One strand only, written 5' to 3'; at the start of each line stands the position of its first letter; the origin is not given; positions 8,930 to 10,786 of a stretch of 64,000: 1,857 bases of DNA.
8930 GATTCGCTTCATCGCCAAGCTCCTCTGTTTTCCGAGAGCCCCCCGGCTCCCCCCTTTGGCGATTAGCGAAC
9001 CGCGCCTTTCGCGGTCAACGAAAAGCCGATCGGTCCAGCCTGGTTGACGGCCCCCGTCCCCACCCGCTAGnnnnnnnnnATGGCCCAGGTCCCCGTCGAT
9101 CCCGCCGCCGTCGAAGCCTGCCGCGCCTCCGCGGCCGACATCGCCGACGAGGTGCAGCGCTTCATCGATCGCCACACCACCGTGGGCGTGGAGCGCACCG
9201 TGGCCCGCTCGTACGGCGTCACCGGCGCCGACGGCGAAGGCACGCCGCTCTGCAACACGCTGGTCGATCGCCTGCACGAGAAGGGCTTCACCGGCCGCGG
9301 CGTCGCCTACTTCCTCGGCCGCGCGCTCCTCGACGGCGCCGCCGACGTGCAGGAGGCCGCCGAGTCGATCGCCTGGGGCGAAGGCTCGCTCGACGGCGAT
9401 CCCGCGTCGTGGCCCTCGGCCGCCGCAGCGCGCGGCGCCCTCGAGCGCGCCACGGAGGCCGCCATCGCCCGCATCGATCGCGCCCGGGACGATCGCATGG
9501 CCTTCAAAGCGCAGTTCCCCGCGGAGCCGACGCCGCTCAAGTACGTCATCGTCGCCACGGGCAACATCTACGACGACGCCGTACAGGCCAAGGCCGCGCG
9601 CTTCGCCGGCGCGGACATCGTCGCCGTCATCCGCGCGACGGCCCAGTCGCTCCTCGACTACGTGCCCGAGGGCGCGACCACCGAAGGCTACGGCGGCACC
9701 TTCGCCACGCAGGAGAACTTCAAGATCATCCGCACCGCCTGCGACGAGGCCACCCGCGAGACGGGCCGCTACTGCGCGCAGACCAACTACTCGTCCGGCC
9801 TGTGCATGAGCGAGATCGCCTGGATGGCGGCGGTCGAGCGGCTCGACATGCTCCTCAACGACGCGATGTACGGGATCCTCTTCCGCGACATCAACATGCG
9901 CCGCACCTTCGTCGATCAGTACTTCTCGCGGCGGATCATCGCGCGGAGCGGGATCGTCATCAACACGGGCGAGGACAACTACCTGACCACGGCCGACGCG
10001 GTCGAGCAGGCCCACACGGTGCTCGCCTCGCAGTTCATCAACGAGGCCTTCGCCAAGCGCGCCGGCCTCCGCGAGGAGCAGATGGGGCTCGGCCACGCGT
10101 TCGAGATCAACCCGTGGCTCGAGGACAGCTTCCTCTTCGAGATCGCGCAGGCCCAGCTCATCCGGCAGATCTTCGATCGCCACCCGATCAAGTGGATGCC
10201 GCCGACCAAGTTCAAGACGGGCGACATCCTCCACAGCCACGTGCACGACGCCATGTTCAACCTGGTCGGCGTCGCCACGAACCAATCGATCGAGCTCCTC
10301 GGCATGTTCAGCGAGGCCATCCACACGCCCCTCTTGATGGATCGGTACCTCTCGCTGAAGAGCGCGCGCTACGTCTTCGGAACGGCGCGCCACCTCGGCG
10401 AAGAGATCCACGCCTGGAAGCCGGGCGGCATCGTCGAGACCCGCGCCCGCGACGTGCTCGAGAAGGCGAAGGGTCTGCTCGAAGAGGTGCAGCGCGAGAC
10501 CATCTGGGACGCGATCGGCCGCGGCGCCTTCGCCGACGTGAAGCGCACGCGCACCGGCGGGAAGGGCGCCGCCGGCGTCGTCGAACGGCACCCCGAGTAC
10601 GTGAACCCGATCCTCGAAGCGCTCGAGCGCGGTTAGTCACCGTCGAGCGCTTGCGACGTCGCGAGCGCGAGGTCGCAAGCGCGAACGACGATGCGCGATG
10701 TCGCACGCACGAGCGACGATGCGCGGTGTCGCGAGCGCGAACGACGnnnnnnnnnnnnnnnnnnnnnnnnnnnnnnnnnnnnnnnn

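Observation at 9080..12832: Lysine 5,6-aminomutase genes kamD and kamE split by a secreted Cys-rich-repeat lipoprotein gene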

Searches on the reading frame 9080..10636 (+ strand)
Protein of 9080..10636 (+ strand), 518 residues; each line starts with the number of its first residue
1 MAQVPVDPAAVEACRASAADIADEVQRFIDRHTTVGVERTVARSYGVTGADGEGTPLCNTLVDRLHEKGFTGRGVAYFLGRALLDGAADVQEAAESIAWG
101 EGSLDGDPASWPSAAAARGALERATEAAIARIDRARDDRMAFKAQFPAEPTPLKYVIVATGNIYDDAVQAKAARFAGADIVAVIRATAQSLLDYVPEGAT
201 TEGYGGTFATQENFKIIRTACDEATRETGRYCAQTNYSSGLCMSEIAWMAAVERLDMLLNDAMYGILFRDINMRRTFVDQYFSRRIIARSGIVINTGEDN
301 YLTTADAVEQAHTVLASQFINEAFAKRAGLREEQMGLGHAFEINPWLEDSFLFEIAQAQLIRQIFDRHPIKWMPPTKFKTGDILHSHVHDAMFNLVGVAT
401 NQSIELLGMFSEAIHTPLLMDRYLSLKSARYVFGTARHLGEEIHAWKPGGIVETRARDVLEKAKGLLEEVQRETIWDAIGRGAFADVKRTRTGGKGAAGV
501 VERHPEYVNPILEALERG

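Call 5: search_protein_families(library=pfam, proteins=[window:9080-10636:+], max_evalue=0.01)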
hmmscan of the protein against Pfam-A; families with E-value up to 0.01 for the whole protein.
window:9080-10636:+ (518 aa): 1 family
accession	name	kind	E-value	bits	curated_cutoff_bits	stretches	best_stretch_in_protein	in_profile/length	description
PF09043.17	Lys-AminoMut_A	-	1.7e-236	786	25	1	6-513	3-507/508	D-Lysine 5,6-aminomutase TIM-barrel domain of alpha subunit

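Call 6: search_protein_families(library=ncbifam, proteins=[window:9080-10636:+], max_evalue=0.01)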
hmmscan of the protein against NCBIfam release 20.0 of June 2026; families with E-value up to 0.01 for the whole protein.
window:9080-10636:+ (518 aa): 3 families
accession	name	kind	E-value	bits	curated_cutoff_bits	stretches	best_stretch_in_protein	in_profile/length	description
NF052384.1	Lys_5_6_mutase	equivalog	4.4e-222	738.2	600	1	5-515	3-510/511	lysine 5,6-aminomutase subunit alpha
NF040743.1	ornith_mutase_E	equivalog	1.8e-33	115.5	800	1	157-512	75-440/730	D-ornithine 4,5-aminomutase subunit OraE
NF010603.0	PRK13999.1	equivalog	0.01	15.7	320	0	76-180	64-154/201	K(+)-transporting ATPase subunit C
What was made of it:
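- On Lysine 5,6-aminomutase alpha subunit (KamD): NF052384 738.2 bits against cut-off 600; PF09043 786 bits (calls 5, 6).
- Checked: It scores 786 bits on Pfam Lys-AminoMut_A (call 5) and 738 bits on NCBIfam NF052384, whose cut-off is 600 (call 6).
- Tried and rejected: Ornithine aminomutase identity was rejected on model scores (call 6).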

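Call 9: find_related_loci(query=window:9080-10636:+, collection=genome_contigs, flank=10000)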
Query window:9080-10636:+ (518 aa) in genome_contigs; peptide patterns used: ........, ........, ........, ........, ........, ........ (x = any residue, [..] = any of these).
600 stretches matched a pattern (row limit reached: there are more); 588 encode a relative of the query (tblastn E <= 1e-3); the best 80 are kept; 80 distinct loci.
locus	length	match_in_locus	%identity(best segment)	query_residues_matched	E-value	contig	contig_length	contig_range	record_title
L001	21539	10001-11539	82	1-517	0e+0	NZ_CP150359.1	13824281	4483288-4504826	Sorangium sp. So ce1099 chromosome, complete genome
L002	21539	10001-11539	82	1-517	0e+0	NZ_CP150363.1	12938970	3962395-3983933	Sorangium sp. So ce1335 chromosome, complete genome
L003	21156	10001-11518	79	1-510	0e+0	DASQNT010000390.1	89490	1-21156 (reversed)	MAG TPA_asm: Polyangiaceae bacterium isolate SMAG_U10783 k141_289186, whole genome shotgun sequence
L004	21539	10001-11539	75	1-516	0e+0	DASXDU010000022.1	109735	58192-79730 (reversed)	MAG TPA_asm: Polyangiaceae bacterium isolate SMAG_U5094 k141_2301530, whole genome shotgun sequence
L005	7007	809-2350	75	1-517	0e+0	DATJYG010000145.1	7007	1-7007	MAG TPA_asm: Polyangiaceae bacterium isolate SMAG_U15146 k141_570775, whole genome shotgun sequence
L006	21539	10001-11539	73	1-516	0e+0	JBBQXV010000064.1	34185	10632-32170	MAG: Polyangiales bacterium isolate Co_metawrap_2134 Cmw_2134_k141_1346202_length_34185_cov_8.0000, whole genome shotgun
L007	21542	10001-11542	72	1-517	0e+0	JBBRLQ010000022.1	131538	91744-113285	MAG: Polyangiales bacterium isolate La1_maxbin2.053 LA1C_X2.053_k141_2326109L_131538_cov_22.9985, whole genome shotgun s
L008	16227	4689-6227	71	1-516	0e+0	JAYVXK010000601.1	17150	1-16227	MAG: Myxococcales bacterium isolate GL85_DN_concoct_3 GL85_DN_concoct_3_600, whole genome shotgun sequence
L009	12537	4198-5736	74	1-516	0e+0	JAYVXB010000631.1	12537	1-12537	MAG: Deltaproteobacteria bacterium isolate GL85_DN_concoct_11 GL85_DN_concoct_11_630, whole genome shotgun sequence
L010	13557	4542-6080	71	1-516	0e+0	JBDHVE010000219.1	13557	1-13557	MAG: Polyangiaceae bacterium isolate AS-MESO-3CA.120 NODE_19669_length_13557_cov_4.658605, whole genome shotgun sequence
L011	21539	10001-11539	72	1-516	0e+0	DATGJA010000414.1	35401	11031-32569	MAG TPA_asm: Polyangiaceae bacterium isolate SMAG_U9821 k141_843823, whole genome shotgun sequence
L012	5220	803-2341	69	1-516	0e+0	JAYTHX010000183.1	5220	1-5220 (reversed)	MAG: Polyangiaceae bacterium isolate GFS_2591 GFS_2591_182, whole genome shotgun sequence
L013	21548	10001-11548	69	1-516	0e+0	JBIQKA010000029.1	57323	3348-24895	MAG: Myxococcales bacterium isolate mag.101f NODE_761_length_57323, whole genome shotgun sequence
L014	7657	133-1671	71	1-516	0e+0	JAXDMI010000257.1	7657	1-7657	MAG: Myxococcales bacterium isolate BP_638 scaffold_3243482, whole genome shotgun sequence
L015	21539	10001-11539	70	1-516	0e+0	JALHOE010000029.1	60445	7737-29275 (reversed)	MAG: Deltaproteobacteria bacterium isolate bin.11 c_000000002651, whole genome shotgun sequence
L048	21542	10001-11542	52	2-518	2e-178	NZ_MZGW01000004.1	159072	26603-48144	Alkalithermobacter paradoxus strain DSM 7309 CLOTH_contig000004, whole genome shotgun sequence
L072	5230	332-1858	58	6-516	2e-180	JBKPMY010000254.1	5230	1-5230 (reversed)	MAG: Myxococcota bacterium isolate GS_HAYS_MAG_00054 GS_HAYS_000000139679, whole genome shotgun sequence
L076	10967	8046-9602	56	1-518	4e-176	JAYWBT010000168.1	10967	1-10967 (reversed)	MAG: Deltaproteobacteria bacterium isolate GL93_UP_metabinner_28_sub GL93_UP_metabinner_28_sub_167, whole genome shotgun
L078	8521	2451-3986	53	2-516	2e-176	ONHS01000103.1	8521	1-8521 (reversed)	uncultured Bacteroidales bacterium isolate RUG312 genome assembly, contig: scaffold_5526, whole genome shotgun sequence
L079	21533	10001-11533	55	2-515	3e-176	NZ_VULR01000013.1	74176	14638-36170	Anaerosalibacter bizertensis strain Med78-601-WT-4W-RMD-3 seq13, whole genome shotgun sequence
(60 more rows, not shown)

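Call 25: search_protein_families(library=ncbifam, proteins=[L079:2355-3161:+, L079:3247-4641:+, L079:4870-5907:+, L079:5999-7261:+, L079:7313-8347:+, L079:8334-9980:+, L079:12465-13241:+, L079:13263-14672:+, L079:14683-15786:+, L079:15787-17010:+], max_evalue=0.00001)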
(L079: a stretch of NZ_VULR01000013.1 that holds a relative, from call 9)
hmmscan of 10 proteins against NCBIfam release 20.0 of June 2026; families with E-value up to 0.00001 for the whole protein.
L079:2355-3161:+ (268 aa): 5 families
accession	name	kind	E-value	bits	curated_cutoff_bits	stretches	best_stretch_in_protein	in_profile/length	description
NF002035.0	PRK00865.1-3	equivalog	3e-91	305.7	328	1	1-266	1-266/267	glutamate racemase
TIGR00067.1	glut_race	equivalog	4.4e-77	258.9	146.65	1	6-247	1-243/251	glutamate racemase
NF002034.1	PRK00865.1-1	equivalog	1.5e-34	119.4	408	1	8-224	3-221/260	glutamate racemase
TIGR00035.1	asp_race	subfamily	2.8e-12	46.8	93.1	1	64-132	75-141/236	amino acid racemase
NF052483.1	racemase_CuyB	equivalog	8e-12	45.6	190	1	58-192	64-201/225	cysteate racemase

L079:3247-4641:+ (464 aa): 31 families (the best 25 are shown)
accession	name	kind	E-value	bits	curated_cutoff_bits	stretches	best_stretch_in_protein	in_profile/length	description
NF041552.1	TF_PrdR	equivalog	6.1e-125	417.8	795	1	7-462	133-577/577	sigma-54 dependent transcriptional regulator PrdR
NF003451.0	PRK05022.1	equivalog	4.4e-92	309.4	476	1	123-460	157-507/512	nitric oxide reductase transcriptional regulator NorR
TIGR01817.1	nifA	equivalog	4.8e-90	302.8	528.85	1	113-426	152-466/534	nif-specific transcriptional activator NifA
TIGR02915.1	PEP_resp_reg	equivalog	8.5e-85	285.2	502.6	1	143-464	124-445/445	PEP-CTERM-box response regulator transcription factor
NF008469.0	PRK11361.1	equivalog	8.8e-85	285.1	714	1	137-463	124-456/461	acetoacetate metabolism transcriptional regulator AtoC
NF041906.1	V4R_TF_MobR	exception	2e-83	280.8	999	1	121-461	201-544/544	phenol degradation transcriptional regulator MobR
NF038308.1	RNA_repair_RtcR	equivalog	3.1e-79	267.2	650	1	92-461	118-516/530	RNA repair transcriptional activator RtcR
TIGR01818.1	ntrC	equivalog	3.9e-79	266.6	558.6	1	138-443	116-421/463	nitrogen regulation protein NR(I)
NF050807.1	TransRegFlbDCaul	equivalog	2.7e-78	263.8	750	1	157-462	119-439/454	sigma-54-dependent transcriptional regulator FlbD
NF041946.1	LuxO_transreg_Vib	equivalog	3.7e-75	253.5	800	1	138-460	115-434/463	quorum-sensing sigma-54 dependent transcriptional regulator LuxO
TIGR02329.1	propionate_PrpR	equivalog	8.5e-75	252.3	499.2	1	109-459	177-525/526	propionate catabolism operon regulatory protein PrpR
NF049963.1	RespRegFlgRCampy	domain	1.1e-74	251.8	750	1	137-463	117-429/429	fla regulon two-component system response regulator FlgR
NF008485.2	PRK11388.1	equivalog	2.5e-74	250.7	551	1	9-463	211-637/643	dihydroxyacetone kinase operon transcriptional regulator DhaR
NF011958.0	PRK15429.1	equivalog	2.1e-73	248.1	830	1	66-460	301-683/692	formate hydrogenlyase transcriptional activator FlhA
NF011695.0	PRK15115.1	equivalog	8.6e-72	242.3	763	1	132-453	112-428/445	two-component system response regulator GlrR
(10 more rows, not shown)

L079:4870-5907:+ (345 aa): 4 families
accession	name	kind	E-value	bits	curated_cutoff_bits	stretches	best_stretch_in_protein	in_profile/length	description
NF052381.1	Lys_ferment_KDD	equivalog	1.1e-82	276.3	200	1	8-182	1-177/178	L-erythro-3,5-diaminohexanoate dehydrogenase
TIGR03451.1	mycoS_dep_FDH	equivalog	2.4e-07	29.9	512.9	1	168-279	161-264/358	S-(hydroxymethyl)mycothiol dehydrogenase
TIGR03989.1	Rxyl_3153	subfamily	1.6e-06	27.6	440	1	173-287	176-283/370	NDMA-dependent alcohol dehydrogenase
NF041097.1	keto_inos_dh_IolM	equivalog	5.1e-06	25.4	450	1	179-278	201-297/389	scyllo-inosose 3-dehydrogenase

L079:5999-7261:+ (420 aa): 6 families
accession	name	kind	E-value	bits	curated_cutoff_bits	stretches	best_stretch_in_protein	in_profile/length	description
TIGR03820.1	lys_2_3_AblA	equivalog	9.7e-188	624.1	525.4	1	13-413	2-415/417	lysine 2,3-aminomutase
TIGR04368.1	Glu_2_3_NH3_mut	equivalog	2.4e-152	507.2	650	1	12-367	49-403/404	glutamate 2,3-aminomutase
TIGR00238.1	TIGR00238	subfamily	2.5e-127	424.4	199.2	1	6-334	2-331/331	KamA family radical SAM protein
TIGR04468.1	arg_2_3_am_muta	equivalog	2e-126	421.8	600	1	17-361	1-346/351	arginine 2,3-aminomutase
TIGR03822.1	AblA_like_2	hypoth_equivalog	1.1e-95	320.3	396.25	1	32-345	4-319/321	lysine-2,3-aminomutase-like protein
TIGR03821.1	EFP_modif_epmB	equivalog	2.4e-76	256.8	369.3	1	21-341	1-321/321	EF-P beta-lysylation protein EpmB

L079:7313-8347:+ (344 aa): 1 family
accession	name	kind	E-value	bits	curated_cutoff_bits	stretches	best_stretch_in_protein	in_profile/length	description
NF052386.1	reactivase_KamB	equivalog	1.1e-130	435.4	210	1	14-339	1-326/326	lysine 5,6-aminomutase reactivase subunit KamB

L079:8334-9980:+ (548 aa): 4 families
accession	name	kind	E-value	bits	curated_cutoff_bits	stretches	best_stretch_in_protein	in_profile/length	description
NF052383.1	ATPase_KamC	equivalog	5.4e-198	658.9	300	1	17-545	1-508/508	lysine 5,6-aminomutase reactivase ATPase KamC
TIGR01069.2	mutS2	equivalog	1.8e-73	248.2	400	2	239-467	227-453/790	endonuclease MutS2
NF003810.1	PRK05399.1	equivalog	1.8e-53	182.4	480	1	47-472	307-734/793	DNA mismatch repair protein MutS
TIGR01070.1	mutS1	equivalog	2.9e-43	148.3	641.7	1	236-478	487-730/840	DNA mismatch repair protein MutS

L079:12465-13241:+ (258 aa): 168 families (the best 25 are shown)
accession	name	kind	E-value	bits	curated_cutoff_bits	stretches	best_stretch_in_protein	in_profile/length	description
TIGR01978.1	sufC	equivalog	2.3e-103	344.8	212.8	1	18-255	1-242/243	Fe-S cluster assembly ATPase SufC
NF007134.0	PRK09580.1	equivalog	1.3e-87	293.4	400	1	17-255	1-243/248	Fe-S cluster assembly ATPase SufC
TIGR04406.1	LPS_export_lptB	equivalog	2.3e-26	92.6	240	1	18-243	2-220/239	LPS export ABC transporter ATP-binding protein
TIGR03411.1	urea_trans_UrtD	equivalog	8.4e-26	91.1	304.1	1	17-243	2-227/242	urea ABC transporter ATP-binding protein UrtD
TIGR03410.1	urea_trans_UrtE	equivalog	1.1e-24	87.2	285.8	1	18-243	1-217/230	urea ABC transporter ATP-binding subunit UrtE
TIGR03864.1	PQQ_ABC_ATP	hypoth_equivalog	1.4e-23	83.6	302.25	1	18-243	2-217/236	ABC transporter, ATP-binding subunit, PQQ-dependent alcohol dehydrogenase system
TIGR01188.1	drrA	subfamily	1.1e-22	80.7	312.45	1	29-247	5-214/302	daunorubicin resistance ABC transporter, ATP-binding protein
TIGR04521.1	ECF_ATPase_2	equivalog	3.5e-22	78.8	330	1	30-242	18-229/279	energy-coupling factor transporter ATPase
NF000355.4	ribo_prot_ABC_F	equivalog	6.6e-22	78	380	1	17-223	2-180/499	ribosomal protection-like ABC-F family protein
TIGR03608.1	L_ocin_972_ABC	subfamily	8.7e-22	77.6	254.85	1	21-222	2-199/206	putative bacteriocin export ABC transporter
TIGR04520.1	ECF_ATPase_1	equivalog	1.6e-21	77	315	1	28-242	13-220/269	energy-coupling factor transporter ATPase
TIGR02769.1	nickel_nikE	equivalog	4e-21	75.7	332.55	1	25-240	19-233/265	nickel import ATP-binding protein NikE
NF052233.1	CphA_assoc_ABC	equivalog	1.9e-20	72.8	880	1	19-243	510-727/766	cyanophycin metabolism-associated ABC transporter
NF008626.0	PRK11614.1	equivalog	1e-19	71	441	1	15-247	3-228/237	high-affinity branched-chain amino acid ABC transporter ATP-binding protein LivF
TIGR03375.1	type_I_sec_LssB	subfamily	1.3e-19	70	693.1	1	29-243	479-686/696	type I secretion system permease/ATPase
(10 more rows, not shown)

L079:13263-14672:+ (469 aa): 5 families
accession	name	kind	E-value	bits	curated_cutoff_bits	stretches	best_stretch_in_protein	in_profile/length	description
TIGR01980.1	sufB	equivalog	1.3e-214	712.9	346.4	1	15-460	3-448/448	Fe-S cluster assembly protein SufB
NF008773.0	PRK11814.1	equivalog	4.9e-122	408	717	1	30-469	33-484/484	Fe-S cluster assembly protein SufB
NF052511.1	SUF_like_SmsB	exception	2.3e-81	274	650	1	29-466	8-443/445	SUF-like minimal system protein SmsB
TIGR01981.1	sufD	equivalog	3.9e-56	190.4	222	1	183-451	3-269/275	Fe-S cluster assembly protein SufD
NF008194.0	PRK10948.1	equivalog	3e-15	56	489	1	349-448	302-401/423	Fe-S cluster assembly protein SufD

L079:14683-15786:+ (367 aa): 5 families
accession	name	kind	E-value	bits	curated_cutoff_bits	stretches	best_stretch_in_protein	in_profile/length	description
TIGR01981.1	sufD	equivalog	3.6e-63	213.4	222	1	85-355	4-274/275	Fe-S cluster assembly protein SufD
TIGR01980.1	sufB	equivalog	7.1e-26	90.8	346.4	1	108-350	196-439/448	Fe-S cluster assembly protein SufB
NF008194.0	PRK10948.1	equivalog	1e-18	67.4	489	1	75-365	124-419/423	Fe-S cluster assembly protein SufD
NF052511.1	SUF_like_SmsB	exception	2.9e-16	59.5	650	1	116-351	195-429/445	SUF-like minimal system protein SmsB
NF008773.0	PRK11814.1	equivalog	1.7e-13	50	717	1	184-351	300-467/484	Fe-S cluster assembly protein SufB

L079:15787-17010:+ (407 aa): 20 families
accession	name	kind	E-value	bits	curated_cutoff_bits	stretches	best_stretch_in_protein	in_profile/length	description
TIGR01979.1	sufS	subfamily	4.5e-169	562.6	475.1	1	3-403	2-402/403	SufS family cysteine desulfurase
NF041166.1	f2_encap_cargo1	exception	2.1e-146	489.6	800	1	4-397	230-621/623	family 2A encapsulin nanocompartment cargo protein cysteine desulfurase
NF006791.0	PRK09295.1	equivalog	5.9e-124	414.2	661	1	4-404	8-406/406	cysteine desulfurase SufS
NF008126.0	PRK10874.1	equivalog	3.4e-107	359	607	1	4-397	9-393/401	cysteine desulfurase CsdA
TIGR03392.1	FeS_syn_CsdA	equivalog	6e-107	358.2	493.6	1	3-398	5-391/398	cysteine desulfurase CsdA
TIGR01977.1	am_tr_V_EF2568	hypoth_equivalog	4e-82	276.2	377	1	22-398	2-375/376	cysteine desulfurase family protein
TIGR01976.1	am_tr_V_VC1184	hypoth_equivalog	7e-61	206.7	352.35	1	18-396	17-401/401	cysteine desulfurase-like protein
NF040779.1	Sec_lyase_SclA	exception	6.7e-59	199.7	525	1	22-399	2-376/378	selenocysteine lyase SclA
TIGR03402.1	FeS_nifS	equivalog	2.8e-42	144.9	530.75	1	22-397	2-367/379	cysteine desulfurase NifS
TIGR03235.1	DNA_S_dndA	equivalog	3.2e-35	122.1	480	1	22-364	1-326/353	cysteine desulfurase DndA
NF010611.0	PRK14012.1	equivalog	6.7e-33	114.2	548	1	21-362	7-330/406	IscS subfamily cysteine desulfurase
TIGR02006.1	IscS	equivalog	6e-32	111.1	643.2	1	21-250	5-232/402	IscS subfamily cysteine desulfurase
TIGR03403.1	nifS_epsilon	equivalog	8.1e-27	94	587.7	1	22-364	2-326/382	NifS family cysteine desulfurase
NF002806.0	PRK02948.1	subfamily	5.3e-24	84.9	304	1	21-363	2-324/381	IscS subfamily cysteine desulfurase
NF051467.1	peri_mod_PvdN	equivalog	1e-16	60.7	650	1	19-367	52-401/425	pyoverdine-tailoring periplasmic protein PvdN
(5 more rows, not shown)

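Call 28: search_protein_families(library=pfam, proteins=[L011:12664-13164:-, L007:12452-14293:-, L011:15099-15869:-, L011:17518-17976:+, L011:6528-7685:+, L011:8385-9329:+, L011:7689-8381:+, L011:5677-6624:-, L004:11586-12812:+, L008:6237-6896:-], max_evalue=0.001)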
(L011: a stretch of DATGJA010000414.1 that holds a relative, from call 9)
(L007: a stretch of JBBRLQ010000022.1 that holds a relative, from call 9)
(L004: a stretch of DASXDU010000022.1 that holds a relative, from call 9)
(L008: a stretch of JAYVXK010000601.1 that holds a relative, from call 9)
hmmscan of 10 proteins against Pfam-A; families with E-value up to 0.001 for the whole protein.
L011:12664-13164:- (167 aa): 1 family
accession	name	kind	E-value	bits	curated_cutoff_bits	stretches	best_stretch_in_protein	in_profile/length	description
PF00210.30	Ferritin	-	3.3e-36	124.8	24.5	1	19-154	1-141/142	Ferritin-like domain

L007:12452-14293:- (614 aa): 0 families

L011:15099-15869:- (257 aa): 0 families

L011:17518-17976:+ (153 aa): 1 family
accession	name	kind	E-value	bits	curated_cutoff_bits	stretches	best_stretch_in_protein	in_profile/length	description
PF04519.19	Bactofilin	-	1.8e-26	92.6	27.9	1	33-129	2-97/98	Polymer-forming cytoskeletal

L011:6528-7685:+ (386 aa): 1 family
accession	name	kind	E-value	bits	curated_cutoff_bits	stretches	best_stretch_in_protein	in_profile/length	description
PF00781.29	DAGK_cat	-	4.7e-09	36.4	23.6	1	68-184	4-118/125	Diacylglycerol kinase catalytic domain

L011:8385-9329:+ (315 aa): 3 families
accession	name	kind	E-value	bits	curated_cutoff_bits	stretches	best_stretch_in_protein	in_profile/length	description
PF12679.13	ABC2_membrane_2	-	2.2e-09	37.4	27.2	1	21-313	11-282/283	ABC-2 family transporter protein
PF12730.13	ABC2_membrane_4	-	3.1e-06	27.7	27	1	38-159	30-150/179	ABC-2 family transporter protein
PF12698.13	ABC2_membrane_3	-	6.6e-05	22.6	31.6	1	64-301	167-345/347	ABC-2 family transporter protein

L011:7689-8381:+ (231 aa): 1 family
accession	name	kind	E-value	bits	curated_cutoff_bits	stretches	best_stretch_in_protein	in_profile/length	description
PF10604.15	Polyketide_cyc2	-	5.8e-05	23.9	27.4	1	86-199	4-115/142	Polyketide cyclase / dehydrase and lipid transport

L011:5677-6624:- (316 aa): 3 families
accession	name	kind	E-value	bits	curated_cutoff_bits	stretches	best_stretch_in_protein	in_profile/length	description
PF01571.26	GCV_T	-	7.7e-18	65.1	25.6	2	27-136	47-155/255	Aminomethyltransferase folate-binding domain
PF08669.17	GCV_T_C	-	4.9e-13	49.2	25.9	1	243-305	1-63/80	Glycine cleavage T-protein C-terminal barrel domain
PF25455.1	Beta-barrel_CAF17_C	-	0.00014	22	25.7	1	241-314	1-64/70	CAF17, C-terminal beta-barrel domain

L004:11586-12812:+ (408 aa): 1 family
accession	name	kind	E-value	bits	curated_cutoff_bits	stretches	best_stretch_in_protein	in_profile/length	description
PF01435.24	Peptidase_M48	-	6.2e-11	42.9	20.3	1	199-361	23-181/186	Peptidase family M48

L008:6237-6896:- (219 aa): 2 families
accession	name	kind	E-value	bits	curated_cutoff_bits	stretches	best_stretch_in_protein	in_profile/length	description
PF05951.18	Peptidase_M15_2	-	6.9e-18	65.3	27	1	103-202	34-147/153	Bacterial protein of unknown function (DUF882)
PF08291.16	Peptidase_M15_3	-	9.5e-09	35.8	23.2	1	124-201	26-108/108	Peptidase M15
